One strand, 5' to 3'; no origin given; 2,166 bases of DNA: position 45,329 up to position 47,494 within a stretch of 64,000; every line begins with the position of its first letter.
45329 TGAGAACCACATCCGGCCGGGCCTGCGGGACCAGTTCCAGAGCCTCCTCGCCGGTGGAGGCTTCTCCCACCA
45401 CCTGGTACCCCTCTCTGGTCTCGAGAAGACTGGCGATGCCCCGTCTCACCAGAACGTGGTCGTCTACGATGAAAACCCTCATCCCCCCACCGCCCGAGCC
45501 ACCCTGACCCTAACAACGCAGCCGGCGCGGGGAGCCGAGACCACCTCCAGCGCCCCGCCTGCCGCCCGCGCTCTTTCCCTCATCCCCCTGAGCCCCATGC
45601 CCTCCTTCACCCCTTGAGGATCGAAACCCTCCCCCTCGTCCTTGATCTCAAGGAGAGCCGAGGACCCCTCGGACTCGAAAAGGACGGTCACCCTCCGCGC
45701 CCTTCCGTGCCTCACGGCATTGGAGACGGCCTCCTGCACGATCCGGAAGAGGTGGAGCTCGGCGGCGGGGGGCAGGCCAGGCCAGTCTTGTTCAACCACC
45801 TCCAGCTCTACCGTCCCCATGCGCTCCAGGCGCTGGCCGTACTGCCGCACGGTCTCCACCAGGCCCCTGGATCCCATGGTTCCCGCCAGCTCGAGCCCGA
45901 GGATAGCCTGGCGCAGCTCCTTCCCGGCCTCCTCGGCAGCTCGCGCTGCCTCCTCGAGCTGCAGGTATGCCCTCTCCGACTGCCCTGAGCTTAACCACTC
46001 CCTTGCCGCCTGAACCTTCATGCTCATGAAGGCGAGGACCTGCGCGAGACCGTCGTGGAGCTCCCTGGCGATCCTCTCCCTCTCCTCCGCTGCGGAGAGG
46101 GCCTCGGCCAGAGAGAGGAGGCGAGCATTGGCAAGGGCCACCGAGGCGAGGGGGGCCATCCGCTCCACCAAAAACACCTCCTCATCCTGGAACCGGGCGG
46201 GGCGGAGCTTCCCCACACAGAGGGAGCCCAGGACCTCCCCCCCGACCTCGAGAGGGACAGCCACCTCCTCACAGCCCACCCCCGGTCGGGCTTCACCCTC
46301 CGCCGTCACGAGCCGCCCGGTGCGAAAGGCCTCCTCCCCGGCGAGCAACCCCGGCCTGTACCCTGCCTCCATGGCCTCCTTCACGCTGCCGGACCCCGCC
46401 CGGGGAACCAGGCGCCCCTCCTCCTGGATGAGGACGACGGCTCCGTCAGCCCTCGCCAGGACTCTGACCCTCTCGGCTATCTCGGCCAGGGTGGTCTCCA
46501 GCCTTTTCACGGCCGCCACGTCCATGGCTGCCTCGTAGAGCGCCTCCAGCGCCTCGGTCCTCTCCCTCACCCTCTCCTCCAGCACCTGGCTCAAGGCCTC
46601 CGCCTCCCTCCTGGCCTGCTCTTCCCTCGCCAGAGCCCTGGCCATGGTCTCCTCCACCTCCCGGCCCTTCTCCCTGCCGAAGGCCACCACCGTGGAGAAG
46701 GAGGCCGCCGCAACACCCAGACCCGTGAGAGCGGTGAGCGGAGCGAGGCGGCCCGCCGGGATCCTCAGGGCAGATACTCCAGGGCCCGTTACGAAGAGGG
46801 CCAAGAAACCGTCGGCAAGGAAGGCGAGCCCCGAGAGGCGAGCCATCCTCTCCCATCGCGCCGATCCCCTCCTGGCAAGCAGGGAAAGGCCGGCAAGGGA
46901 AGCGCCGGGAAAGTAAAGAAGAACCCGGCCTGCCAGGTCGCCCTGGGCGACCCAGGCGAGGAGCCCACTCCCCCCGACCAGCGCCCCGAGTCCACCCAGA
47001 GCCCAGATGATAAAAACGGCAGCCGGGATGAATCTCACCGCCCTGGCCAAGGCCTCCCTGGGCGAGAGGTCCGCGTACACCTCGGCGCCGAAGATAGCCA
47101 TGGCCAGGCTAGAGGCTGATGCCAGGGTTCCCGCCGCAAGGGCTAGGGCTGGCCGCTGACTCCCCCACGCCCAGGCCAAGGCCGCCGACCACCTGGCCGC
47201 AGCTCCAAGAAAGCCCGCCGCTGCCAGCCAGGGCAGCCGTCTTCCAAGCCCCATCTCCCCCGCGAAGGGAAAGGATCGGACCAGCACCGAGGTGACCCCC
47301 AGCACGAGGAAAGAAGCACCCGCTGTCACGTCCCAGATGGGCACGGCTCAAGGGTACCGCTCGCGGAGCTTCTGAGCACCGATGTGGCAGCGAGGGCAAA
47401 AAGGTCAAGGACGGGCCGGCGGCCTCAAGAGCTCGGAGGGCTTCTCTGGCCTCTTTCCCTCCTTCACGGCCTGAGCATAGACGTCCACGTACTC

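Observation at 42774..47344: DsrE-TusA-SQR-like sulfur module with palindromic operator, adjacent to a GAF histidine kinase / NarL pair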

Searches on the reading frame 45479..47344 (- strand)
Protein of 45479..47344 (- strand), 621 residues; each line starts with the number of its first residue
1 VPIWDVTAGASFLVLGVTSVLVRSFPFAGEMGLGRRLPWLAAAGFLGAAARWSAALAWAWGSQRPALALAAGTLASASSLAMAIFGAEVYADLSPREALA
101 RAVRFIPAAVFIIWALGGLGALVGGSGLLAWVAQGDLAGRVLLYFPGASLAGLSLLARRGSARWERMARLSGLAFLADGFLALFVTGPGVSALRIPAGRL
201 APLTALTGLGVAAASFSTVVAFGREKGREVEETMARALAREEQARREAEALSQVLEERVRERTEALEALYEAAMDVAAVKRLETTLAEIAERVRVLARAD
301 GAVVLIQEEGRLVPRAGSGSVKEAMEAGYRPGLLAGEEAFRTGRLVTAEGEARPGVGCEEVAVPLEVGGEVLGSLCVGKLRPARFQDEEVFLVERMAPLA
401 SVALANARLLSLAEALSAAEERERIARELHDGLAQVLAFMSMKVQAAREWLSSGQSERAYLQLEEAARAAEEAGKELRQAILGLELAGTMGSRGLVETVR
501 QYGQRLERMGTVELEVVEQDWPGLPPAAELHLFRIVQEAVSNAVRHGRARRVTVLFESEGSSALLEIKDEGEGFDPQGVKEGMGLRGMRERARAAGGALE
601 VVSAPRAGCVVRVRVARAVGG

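Call 3: search_protein_families(library=pfam, proteins=[window:45479-47344:-], max_evalue=0.01)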
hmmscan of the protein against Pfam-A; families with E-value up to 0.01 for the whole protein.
window:45479-47344:- (621 aa): 6 families
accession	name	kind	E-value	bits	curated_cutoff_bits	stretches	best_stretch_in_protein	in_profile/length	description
PF07730.19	HisKA_3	-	2.5e-14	54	24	1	421-485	1-64/68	Histidine kinase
PF02518.31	HATPase_c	-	6.8e-12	46.3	26.4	1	529-615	3-107/111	Histidine kinase-, DNA gyrase B-, and HSP90-like ATPase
PF01590.32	GAF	-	1.2e-09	39.2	22.4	1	282-404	2-133/133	GAF domain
PF13185.12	GAF_2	-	3.6e-09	37.4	28.6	1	282-404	4-135/136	GAF domain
PF13492.12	GAF_3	-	5.5e-08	33.7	27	1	282-406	2-129/129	GAF domain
PF13581.12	HATPase_c_2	-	4.5e-06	27.1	27.4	1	522-581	22-86/127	Histidine kinase-like ATPase domain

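Call 4: search_protein_families(library=ncbifam, proteins=[window:45479-47344:-], max_evalue=0.01)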
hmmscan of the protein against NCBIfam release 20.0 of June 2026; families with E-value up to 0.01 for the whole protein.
window:45479-47344:- (621 aa): 11 families
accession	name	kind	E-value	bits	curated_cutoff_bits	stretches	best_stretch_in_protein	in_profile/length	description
NF008184.0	PRK10935.1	equivalog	5.7e-29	101.2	553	1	362-615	308-557/565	nitrate/nitrite two-component system sensor histidine kinase NarQ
NF052443.1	SensHisKinMctS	equivalog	3.8e-27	94.7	700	1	397-617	224-448/457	two-component system sensor histidine kinase MctS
NF052531.1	Strep_LiaS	equivalog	3.5e-25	89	450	1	419-615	130-325/328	envelope stress sensor histidine kinase LiaS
NF008649.0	PRK11644.1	equivalog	1.6e-22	79.9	408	1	410-615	290-494/499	signal transduction histidine-protein kinase/phosphatase UhpB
NF047786.1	his_kin_MadS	equivalog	2.5e-21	76.3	500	1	420-615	229-433/434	MadS family sensor histidine kinase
NF007896.0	PRK10600.1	equivalog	1.4e-17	63.6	578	1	401-614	370-582/598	nitrate/nitrite two-component system sensor histidine kinase NarX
NF047322.1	HK_morpho_MacS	equivalog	2.1e-11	43.6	300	1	405-615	166-366/367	MacS family sensor histidine kinase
NF051872.1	HisKinPhyk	equivalog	7.6e-09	34.7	750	1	530-613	450-534/537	sensor histidine kinase PhyK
NF040691.1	MtrAB_MtrB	equivalog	9.3e-05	21.6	450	1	529-597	385-455/507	MtrAB system histidine kinase MtrB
TIGR02966.1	phoR_proteo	equivalog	0.00023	20.3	334.2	1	527-579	225-278/333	phosphate regulon sensor histidine kinase PhoR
NF041735.1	hist_kin_RppB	equivalog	0.0073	15.1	400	0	529-598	331-403/438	two-component system sensor histidine kinase RppB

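Call 16: list_cluster_members(proteins=[P0001, window:45479-47344:-, window:44832-45482:-, window:44221-44637:-, window:43946-44191:-])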
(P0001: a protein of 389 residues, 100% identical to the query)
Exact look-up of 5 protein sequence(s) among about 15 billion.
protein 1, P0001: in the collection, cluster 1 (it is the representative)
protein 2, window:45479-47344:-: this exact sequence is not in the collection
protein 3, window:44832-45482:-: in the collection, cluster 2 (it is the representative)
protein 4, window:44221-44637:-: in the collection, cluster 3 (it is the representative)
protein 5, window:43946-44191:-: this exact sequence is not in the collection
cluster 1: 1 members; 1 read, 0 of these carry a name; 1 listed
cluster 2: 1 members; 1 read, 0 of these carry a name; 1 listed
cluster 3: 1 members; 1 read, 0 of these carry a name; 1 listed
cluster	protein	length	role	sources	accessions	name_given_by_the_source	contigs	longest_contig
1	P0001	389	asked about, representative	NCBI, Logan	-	-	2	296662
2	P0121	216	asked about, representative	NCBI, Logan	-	-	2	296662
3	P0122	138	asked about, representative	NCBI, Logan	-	-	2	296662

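Call 17: find_homologous_proteins(query=window:45479-47344:-, max_evalue=1e-10)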
Query window:45479-47344:- (621 aa): 104 proteins with E <= 1e-10 among 8000 candidates.
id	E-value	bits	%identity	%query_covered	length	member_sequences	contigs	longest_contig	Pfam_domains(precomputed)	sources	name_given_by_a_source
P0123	0.0e+0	1227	100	97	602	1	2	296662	PF13185.13,PF01590.33,PF13581.13,PF07730.20,PF02518.32,PF13492.13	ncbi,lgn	-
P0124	2.1e-45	174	34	57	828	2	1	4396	PF00672.31,PF13185.13,PF01590.33,PF13581.13,PF07730.20,PF02518.32,PF13492.13,PF11849.15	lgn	-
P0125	1.3e-34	138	37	41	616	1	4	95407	PF13185.13,PF01590.33,PF07730.20,PF02518.32,PF13492.13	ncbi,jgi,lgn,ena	-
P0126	1.3e-33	135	30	68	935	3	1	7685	PF00672.31,PF13185.13,PF02743.25,PF01590.33,PF13581.13,PF07730.20,PF02518.32,PF13492.13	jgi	jgi:nitrate/nitrite-specific signal transduction histidine kinase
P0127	1.6e-32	131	31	59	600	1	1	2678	PF01590.33,PF07730.20,PF02518.32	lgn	-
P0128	7.0e-32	129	31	67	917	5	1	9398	PF08447.19,PF13426.14,PF13185.13,PF20969.3,PF01590.33,PF13581.13,PF07730.20,PF08448.17,PF02518.32,PF13492.13,PF00989.32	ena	-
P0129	2.3e-30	124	36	43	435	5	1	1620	PF13185.13,PF01590.33,PF07730.20,PF02518.32,PF13492.13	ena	-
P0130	1.0e-29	122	32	41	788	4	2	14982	PF13185.13,PF01590.33,PF07730.20,PF02518.32,PF13492.13,PF00072.31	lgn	-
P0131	1.2e-29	122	42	32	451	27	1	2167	PF00672.31,PF13581.13,PF07730.20,PF02518.32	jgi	jgi:signal transduction histidine kinase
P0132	1.6e-29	121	29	58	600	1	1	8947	PF07730.20,PF02518.32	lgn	-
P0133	4.9e-29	120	38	41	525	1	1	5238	PF13185.13,PF01590.33,PF13581.13,PF07730.20,PF08448.17,PF02518.32,PF13492.13,PF00989.32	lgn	-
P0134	1.1e-28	119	36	41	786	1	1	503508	PF13185.13,PF20969.3,PF01590.33,PF13581.13,PF07730.20,PF02518.32,PF13492.13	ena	-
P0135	1.9e-28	118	32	59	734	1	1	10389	PF00672.31,PF13185.13,PF02743.25,PF01590.33,PF13581.13,PF07730.20,PF02518.32,PF13492.13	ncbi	-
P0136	4.5e-28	117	33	39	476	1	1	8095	PF13185.13,PF01590.33,PF07730.20,PF02518.32,PF13492.13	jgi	-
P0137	5.4e-28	116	30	41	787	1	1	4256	PF13185.13,PF01590.33,PF07730.20,PF02518.32,PF13492.13,PF00072.31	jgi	jgi:signal transduction histidine kinase/CheY-like chemotaxis protein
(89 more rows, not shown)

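Call 18: find_encoding_contigs(protein=P0123, flank=3000, max_places=3)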
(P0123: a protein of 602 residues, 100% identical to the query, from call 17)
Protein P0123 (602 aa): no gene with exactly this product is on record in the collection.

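Call 29: search_solved_structures(query=window:45479-47344:-, max_evalue=0.01, show_alignments=0)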
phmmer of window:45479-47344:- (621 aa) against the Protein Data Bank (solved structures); distinct sequences matched with E-value up to 0.01: 10.
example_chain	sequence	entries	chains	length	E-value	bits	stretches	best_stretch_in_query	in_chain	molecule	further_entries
4gt8_A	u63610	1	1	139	1.1e-15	60.8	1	514-614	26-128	Sensor protein vraS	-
3gig_A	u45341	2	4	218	8.7e-14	54.5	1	413-601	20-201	Sensor histidine kinase desK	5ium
7ssj_A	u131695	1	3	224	9e-14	54.5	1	413-601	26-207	Sensor histidine kinase DesK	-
3ehf_A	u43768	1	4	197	3e-13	52.8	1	419-601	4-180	Sensor kinase (YocF protein)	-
3gie_A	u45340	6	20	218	1.2e-12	50.8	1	413-601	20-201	Sensor histidine kinase desK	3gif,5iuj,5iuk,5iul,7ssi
3ehh_A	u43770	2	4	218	2.2e-12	49.9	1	413-601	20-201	Sensor kinase (YocF protein)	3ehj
8sbm_A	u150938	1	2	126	1.9e-08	36.9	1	534-612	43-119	GAF domain-containing protein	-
3zxo_A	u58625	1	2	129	7e-08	35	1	534-612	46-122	REDOX SENSOR HISTIDINE KINASE RESPONSE REGULATOR DEVS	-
3zxq_A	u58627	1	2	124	3.2e-07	32.8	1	531-612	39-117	HYPOXIA SENSOR HISTIDINE KINASE RESPONSE REGULATOR DOST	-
3ehg_A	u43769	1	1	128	3.9e-05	26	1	517-602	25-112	Sensor kinase (YocF protein)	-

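Call 89: find_encoding_contigs(protein=P0124, flank=5000, max_places=2)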
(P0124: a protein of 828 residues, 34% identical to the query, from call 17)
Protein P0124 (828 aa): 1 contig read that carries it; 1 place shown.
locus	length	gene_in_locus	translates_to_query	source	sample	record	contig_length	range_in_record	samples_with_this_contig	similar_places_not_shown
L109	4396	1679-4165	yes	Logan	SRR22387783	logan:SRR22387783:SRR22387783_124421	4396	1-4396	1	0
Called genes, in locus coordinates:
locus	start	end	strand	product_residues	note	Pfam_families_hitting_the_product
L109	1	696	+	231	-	?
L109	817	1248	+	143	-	-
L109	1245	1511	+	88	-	-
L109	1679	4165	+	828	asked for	PF00672:HAMP, PF01590:GAF, PF13185:GAF_2, PF13492:GAF_3, PF01590:GAF, PF13185:GAF_2, PF13492:GAF_3, PF07730:HisKA_3, +3 more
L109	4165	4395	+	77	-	?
